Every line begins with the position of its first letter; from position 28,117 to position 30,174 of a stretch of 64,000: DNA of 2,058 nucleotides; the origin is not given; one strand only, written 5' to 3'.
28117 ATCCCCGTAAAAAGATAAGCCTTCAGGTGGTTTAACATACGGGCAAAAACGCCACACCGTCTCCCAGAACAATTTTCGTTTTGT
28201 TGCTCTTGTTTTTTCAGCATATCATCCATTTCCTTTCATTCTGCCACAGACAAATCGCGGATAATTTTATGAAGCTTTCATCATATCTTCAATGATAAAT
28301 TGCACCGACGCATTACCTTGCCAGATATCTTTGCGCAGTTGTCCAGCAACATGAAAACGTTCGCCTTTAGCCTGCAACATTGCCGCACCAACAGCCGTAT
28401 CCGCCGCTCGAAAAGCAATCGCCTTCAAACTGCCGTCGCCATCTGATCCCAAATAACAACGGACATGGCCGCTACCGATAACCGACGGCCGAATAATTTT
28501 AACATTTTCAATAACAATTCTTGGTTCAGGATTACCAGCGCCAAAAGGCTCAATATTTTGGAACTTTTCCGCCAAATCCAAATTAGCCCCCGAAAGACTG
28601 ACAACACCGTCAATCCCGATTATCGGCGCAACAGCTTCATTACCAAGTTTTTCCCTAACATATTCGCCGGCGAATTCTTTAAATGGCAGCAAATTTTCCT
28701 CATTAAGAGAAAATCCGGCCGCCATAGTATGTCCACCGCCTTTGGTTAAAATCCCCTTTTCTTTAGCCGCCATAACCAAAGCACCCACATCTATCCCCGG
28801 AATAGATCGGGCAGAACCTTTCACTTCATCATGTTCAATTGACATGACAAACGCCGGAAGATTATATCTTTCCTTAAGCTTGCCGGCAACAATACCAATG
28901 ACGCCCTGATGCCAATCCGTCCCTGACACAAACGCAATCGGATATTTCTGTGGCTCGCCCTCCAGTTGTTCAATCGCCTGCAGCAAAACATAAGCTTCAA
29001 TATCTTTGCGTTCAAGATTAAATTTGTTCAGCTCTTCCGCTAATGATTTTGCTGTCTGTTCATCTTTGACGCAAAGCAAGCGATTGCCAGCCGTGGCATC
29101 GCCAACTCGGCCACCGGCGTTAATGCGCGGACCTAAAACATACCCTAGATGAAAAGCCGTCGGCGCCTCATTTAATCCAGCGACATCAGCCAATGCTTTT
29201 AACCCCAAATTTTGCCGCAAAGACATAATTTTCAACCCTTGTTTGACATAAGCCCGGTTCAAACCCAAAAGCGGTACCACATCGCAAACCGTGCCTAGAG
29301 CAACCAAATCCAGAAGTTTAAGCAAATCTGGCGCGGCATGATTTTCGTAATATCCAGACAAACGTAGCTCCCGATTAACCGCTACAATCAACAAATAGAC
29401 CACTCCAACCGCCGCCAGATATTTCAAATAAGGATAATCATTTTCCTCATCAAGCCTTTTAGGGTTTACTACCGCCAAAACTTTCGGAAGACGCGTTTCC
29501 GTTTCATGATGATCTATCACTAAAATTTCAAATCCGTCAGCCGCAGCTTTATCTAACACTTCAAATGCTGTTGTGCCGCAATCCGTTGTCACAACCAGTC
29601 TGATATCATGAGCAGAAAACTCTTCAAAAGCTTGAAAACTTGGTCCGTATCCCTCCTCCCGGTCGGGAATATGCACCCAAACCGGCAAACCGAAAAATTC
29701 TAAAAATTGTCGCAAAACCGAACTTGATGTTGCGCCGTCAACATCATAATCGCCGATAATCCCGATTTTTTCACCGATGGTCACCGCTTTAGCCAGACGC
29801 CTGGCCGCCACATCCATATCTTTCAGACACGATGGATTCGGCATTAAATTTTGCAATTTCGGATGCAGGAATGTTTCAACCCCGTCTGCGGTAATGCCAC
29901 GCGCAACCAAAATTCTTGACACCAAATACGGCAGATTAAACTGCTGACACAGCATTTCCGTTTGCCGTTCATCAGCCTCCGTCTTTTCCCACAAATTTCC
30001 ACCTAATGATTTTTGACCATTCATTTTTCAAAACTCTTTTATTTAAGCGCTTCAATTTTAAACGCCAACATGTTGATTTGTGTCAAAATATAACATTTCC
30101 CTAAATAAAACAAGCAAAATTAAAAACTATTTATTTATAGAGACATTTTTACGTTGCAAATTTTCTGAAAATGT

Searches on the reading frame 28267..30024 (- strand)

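Call 37: search_protein_families(library=ncbifam, proteins=[window:28267-30024:-], max_evalue=0.00001)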
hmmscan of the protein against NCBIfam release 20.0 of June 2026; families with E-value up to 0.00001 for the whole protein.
window:28267-30024:- (585 aa): 5 families
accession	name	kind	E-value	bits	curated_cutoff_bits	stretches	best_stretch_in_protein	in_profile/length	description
TIGR00644.1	recJ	equivalog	5.1e-153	510.2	396.9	1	34-581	4-546/546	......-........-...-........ exonuclease RecJ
NF008290.0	PRK11070.1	equivalog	3e-91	306.7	900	1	28-582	19-575/577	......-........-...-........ exonuclease RecJ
NF053576.1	RecJ_archaeal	equivalog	3.1e-21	75.7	360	2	75-276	2-181/452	RecJ family nuclease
NF040701.1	RecJ_Meth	equivalog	3.3e-10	39.3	550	1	85-225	8-139/449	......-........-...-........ exonuclease RecJ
NF053575.1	GAN_nuclease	exception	8.4e-09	34.5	850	0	301-452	302-460/467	GINS-associated RecJ family nuclease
